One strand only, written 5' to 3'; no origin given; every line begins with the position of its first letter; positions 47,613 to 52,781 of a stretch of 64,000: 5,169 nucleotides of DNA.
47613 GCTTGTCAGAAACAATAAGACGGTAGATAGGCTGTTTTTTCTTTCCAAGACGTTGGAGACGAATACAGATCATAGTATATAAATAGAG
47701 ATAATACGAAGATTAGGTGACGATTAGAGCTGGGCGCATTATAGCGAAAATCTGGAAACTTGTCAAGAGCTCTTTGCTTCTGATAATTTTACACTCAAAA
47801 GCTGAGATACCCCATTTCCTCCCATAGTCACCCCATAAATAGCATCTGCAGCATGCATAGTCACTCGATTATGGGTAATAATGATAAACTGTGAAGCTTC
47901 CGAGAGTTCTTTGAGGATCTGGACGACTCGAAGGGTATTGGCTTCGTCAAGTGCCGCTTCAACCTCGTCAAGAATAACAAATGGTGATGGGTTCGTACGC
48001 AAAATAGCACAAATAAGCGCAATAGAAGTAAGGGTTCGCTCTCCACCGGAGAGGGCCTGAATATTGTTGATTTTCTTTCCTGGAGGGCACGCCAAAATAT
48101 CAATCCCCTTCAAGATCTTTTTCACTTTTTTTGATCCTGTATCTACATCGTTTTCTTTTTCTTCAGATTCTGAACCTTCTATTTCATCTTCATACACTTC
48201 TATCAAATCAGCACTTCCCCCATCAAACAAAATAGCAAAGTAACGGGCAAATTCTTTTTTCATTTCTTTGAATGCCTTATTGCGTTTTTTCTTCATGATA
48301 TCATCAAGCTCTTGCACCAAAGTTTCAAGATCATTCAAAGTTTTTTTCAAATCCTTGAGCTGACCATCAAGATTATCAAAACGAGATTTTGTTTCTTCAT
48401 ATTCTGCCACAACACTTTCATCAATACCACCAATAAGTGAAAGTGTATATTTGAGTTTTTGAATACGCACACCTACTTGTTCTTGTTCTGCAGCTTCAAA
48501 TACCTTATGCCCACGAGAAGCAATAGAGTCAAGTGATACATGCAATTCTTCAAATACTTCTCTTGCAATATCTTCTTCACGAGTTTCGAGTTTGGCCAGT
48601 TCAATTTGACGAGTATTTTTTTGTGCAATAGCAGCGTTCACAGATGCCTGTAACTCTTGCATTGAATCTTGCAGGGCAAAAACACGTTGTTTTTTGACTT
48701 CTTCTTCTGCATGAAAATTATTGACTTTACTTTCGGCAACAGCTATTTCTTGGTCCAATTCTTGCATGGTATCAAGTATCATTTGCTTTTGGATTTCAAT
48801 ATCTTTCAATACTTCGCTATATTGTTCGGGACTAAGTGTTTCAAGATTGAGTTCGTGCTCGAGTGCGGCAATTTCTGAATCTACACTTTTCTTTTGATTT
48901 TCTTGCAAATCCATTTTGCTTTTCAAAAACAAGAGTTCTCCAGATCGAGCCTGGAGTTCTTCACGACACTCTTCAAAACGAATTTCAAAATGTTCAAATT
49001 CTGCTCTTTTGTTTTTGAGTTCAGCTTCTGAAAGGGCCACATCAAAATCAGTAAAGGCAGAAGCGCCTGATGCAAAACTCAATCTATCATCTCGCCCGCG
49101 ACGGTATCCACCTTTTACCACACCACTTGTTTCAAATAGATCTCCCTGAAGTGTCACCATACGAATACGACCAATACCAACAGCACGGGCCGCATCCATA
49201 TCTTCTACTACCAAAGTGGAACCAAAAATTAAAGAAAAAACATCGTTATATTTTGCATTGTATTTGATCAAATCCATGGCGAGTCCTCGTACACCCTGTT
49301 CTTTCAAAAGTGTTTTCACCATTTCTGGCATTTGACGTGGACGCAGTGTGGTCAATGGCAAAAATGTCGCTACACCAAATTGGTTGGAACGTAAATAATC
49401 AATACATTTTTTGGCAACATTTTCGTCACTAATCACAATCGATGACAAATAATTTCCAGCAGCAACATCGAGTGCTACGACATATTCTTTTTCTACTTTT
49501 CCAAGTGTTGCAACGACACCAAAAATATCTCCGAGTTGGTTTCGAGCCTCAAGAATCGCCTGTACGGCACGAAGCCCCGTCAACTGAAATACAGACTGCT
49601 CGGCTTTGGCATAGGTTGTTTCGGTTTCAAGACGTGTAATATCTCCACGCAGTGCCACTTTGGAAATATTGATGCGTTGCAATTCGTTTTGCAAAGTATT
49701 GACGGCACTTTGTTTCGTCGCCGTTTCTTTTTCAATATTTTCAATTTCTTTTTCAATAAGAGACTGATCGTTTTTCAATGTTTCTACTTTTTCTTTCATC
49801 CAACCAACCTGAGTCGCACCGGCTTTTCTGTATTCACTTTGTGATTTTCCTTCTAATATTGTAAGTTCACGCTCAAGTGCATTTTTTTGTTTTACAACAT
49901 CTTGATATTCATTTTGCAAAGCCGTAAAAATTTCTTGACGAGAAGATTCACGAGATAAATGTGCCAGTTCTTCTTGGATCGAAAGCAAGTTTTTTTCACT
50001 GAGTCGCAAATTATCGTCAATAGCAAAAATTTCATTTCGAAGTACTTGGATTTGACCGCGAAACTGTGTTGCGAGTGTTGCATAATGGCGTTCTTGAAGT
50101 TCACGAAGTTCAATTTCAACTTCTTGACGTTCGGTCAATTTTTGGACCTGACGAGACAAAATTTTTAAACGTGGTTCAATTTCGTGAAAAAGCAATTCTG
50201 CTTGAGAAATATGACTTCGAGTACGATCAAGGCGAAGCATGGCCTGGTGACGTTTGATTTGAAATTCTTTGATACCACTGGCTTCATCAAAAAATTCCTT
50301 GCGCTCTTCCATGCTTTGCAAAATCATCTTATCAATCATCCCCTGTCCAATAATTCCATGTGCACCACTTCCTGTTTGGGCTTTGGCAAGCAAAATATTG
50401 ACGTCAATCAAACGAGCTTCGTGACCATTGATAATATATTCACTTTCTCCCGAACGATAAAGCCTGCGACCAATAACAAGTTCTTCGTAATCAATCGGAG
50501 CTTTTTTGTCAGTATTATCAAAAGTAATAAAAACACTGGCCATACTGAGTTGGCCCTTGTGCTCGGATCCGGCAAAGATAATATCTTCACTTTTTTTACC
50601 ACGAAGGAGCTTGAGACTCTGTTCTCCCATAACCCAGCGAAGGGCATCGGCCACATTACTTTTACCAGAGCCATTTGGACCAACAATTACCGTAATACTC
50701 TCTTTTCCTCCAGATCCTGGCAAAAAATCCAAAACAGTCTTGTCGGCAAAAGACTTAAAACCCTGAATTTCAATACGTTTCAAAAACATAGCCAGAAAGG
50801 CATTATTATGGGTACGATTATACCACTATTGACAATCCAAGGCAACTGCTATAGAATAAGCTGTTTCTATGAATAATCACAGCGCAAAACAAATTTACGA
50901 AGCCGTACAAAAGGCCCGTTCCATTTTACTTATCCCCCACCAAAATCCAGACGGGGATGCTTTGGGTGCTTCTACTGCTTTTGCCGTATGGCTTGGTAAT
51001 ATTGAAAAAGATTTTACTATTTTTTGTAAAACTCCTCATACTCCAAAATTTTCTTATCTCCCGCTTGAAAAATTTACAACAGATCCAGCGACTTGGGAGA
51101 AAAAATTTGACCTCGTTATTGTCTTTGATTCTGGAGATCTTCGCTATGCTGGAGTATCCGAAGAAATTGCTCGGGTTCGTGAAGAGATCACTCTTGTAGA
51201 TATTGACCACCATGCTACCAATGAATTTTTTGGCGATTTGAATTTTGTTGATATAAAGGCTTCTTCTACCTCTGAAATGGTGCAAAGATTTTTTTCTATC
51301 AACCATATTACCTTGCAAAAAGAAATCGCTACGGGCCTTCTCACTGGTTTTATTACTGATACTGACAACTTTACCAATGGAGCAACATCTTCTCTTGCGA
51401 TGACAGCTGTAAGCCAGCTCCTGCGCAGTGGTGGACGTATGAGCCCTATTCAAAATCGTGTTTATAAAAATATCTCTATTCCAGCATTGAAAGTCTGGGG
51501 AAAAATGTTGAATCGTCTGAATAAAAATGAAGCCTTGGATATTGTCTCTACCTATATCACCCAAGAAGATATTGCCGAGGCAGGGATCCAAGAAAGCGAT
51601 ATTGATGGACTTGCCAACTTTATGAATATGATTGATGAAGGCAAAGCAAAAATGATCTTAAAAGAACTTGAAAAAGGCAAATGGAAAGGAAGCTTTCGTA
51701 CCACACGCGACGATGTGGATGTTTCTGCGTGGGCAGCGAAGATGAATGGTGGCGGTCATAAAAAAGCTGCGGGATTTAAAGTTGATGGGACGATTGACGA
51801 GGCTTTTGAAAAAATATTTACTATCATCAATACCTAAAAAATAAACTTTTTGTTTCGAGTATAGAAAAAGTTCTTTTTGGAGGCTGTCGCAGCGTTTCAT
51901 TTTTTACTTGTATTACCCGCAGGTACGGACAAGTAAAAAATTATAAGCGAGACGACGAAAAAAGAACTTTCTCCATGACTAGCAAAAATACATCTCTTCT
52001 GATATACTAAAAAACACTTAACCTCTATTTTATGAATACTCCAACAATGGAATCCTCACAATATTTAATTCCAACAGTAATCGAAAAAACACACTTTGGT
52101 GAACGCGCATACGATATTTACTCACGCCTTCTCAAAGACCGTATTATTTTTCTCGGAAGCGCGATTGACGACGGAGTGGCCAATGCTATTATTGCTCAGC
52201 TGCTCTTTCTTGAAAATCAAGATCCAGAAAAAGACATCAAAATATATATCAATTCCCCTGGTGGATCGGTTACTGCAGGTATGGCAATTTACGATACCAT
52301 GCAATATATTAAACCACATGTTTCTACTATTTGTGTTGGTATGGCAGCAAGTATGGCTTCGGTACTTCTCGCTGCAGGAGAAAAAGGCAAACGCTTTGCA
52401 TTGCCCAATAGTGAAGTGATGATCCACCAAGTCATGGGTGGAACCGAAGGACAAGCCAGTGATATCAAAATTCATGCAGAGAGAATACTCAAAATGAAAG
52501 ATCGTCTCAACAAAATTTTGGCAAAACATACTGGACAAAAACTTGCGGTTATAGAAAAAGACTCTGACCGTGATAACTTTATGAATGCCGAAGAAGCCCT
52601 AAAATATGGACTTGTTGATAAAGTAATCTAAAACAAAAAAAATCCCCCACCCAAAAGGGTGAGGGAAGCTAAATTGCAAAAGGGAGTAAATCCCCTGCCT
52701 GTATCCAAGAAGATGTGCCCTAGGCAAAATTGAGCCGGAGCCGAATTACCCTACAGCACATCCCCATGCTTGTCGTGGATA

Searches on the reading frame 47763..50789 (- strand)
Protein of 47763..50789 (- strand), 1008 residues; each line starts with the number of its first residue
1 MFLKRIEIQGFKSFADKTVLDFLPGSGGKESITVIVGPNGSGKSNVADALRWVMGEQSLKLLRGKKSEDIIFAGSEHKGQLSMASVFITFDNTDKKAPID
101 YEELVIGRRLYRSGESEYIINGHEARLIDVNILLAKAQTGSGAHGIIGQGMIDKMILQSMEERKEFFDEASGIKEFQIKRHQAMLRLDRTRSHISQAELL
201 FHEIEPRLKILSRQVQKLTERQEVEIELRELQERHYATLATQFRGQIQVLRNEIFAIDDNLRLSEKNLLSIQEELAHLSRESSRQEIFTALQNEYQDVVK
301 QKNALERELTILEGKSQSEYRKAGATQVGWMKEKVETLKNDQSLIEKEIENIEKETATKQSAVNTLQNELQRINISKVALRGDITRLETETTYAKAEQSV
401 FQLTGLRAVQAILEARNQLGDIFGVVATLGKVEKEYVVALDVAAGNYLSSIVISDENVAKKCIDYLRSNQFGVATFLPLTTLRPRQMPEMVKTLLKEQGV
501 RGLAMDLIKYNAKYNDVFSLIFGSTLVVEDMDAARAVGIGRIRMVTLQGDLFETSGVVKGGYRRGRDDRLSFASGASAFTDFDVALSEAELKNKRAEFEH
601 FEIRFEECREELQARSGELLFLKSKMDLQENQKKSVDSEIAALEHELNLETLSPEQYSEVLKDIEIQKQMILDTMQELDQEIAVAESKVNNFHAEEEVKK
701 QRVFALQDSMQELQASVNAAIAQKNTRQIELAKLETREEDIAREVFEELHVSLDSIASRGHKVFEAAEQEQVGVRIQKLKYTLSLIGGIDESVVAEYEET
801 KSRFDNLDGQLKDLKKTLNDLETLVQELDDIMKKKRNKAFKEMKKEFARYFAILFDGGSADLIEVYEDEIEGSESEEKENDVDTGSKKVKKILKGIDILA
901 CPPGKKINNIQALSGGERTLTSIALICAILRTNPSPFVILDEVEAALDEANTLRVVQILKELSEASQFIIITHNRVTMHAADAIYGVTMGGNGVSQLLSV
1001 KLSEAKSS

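Call 55: search_protein_families(library=pfam, proteins=[window:47763-50789:-], max_evalue=0.01)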
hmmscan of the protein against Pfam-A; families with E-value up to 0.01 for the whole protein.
window:47763-50789:- (1008 aa): 8 families
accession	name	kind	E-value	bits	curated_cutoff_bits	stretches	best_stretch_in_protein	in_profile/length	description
PF02463.25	SMC_N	-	6.6e-66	222.3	40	1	2-995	1-219/220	RecF/RecN/SMC N terminal domain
PF06470.18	SMC_hinge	-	1.4e-27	96.8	22.5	1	421-537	3-115/116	SMC proteins Flexible Hinge Domain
PF13304.12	AAA_21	-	4.3e-17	63.6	27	2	32-89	1-63/304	AAA domain, putative AbiEii toxin, Type IV TA system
PF13175.12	AAA_15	-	3.7e-11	43.7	32.1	1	1-370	1-253/374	AAA ATPase domain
PF13476.12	AAA_23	-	5.8e-11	43.8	27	1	5-349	1-200/201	AAA domain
PF13555.12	AAA_29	-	0.00047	20.3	27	1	30-54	23-46/61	P-loop containing region of AAA domain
PF06818.20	Fez1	-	0.0082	17.1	34.4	1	331-418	36-123/199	Fez1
PF00005.33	ABC_tran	-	0.01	16.9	25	0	30-54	11-35/137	ABC transporter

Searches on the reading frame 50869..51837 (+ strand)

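Call 55: search_protein_families(library=pfam, proteins=[window:50869-51837:+], max_evalue=0.01)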
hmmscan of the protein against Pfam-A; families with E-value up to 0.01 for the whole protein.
window:50869-51837:+ (322 aa): 2 families
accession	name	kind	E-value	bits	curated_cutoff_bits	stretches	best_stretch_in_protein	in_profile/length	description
PF01368.27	DHH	-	4.9e-16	59.6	28.1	1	19-160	2-124/125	DHH family, N-terminal domain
PF02272.25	DHHA1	-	3.9e-11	43.7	25.9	1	237-318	10-98/102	DHHA1 domain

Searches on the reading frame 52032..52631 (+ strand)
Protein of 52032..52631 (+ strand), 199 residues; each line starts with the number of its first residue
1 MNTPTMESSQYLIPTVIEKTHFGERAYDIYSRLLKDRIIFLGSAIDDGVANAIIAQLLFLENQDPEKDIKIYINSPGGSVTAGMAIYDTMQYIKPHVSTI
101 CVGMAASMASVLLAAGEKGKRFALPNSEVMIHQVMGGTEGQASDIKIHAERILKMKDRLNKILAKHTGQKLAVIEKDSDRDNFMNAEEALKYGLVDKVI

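Call 55: search_protein_families(library=pfam, proteins=[window:52032-52631:+], max_evalue=0.01)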
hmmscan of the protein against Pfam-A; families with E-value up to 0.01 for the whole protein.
window:52032-52631:+ (199 aa): 1 family
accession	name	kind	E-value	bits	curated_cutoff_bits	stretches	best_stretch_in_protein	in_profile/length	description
PF00574.28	CLP_protease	-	3.1e-88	294.9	20.2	1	23-199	3-179/182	Clp protease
